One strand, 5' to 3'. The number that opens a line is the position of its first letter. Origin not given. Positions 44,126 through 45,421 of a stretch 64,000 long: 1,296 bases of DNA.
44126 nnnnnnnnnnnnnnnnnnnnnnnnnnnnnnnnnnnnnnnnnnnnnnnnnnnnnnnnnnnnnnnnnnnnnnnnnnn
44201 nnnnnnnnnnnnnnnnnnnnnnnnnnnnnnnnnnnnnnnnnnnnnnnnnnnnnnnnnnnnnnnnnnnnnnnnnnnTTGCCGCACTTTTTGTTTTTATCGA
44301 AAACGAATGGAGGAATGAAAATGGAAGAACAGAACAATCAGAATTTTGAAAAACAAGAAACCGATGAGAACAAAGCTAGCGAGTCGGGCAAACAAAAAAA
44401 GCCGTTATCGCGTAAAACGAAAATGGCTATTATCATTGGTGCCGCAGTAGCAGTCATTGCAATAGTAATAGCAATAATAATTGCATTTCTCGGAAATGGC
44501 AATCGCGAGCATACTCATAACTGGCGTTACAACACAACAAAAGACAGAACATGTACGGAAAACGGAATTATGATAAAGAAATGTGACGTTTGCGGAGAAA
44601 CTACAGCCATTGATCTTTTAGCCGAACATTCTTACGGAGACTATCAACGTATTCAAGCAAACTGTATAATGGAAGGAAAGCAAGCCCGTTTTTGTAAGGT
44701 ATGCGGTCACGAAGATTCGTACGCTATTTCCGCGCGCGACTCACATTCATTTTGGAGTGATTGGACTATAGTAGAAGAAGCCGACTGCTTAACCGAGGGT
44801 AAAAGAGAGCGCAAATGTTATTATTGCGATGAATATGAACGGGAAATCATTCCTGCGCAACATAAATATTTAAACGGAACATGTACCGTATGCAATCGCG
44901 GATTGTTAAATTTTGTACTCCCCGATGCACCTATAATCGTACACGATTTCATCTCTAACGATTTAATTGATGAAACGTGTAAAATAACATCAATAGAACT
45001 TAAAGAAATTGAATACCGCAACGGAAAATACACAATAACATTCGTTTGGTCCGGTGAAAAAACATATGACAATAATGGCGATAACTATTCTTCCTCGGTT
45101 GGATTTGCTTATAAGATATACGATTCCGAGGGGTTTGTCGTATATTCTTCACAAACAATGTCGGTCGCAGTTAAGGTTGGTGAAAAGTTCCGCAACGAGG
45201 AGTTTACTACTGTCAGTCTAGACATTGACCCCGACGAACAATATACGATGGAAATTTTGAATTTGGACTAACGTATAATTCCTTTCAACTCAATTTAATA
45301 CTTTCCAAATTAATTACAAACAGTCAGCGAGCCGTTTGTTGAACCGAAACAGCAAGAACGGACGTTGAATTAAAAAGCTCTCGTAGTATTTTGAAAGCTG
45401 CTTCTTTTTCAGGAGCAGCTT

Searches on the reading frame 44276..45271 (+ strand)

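Call 9: search_protein_families(library=pfam, proteins=[window:44276-45271:+], max_evalue=0.01)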
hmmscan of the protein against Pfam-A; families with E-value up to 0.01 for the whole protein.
window:44276-45271:+ (331 aa): 1 family
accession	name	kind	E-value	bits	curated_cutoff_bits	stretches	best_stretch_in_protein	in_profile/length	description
PF24418.1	DUF7550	-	0.0049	17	27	1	25-72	11-58/59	Family of unknown function (DUF7550)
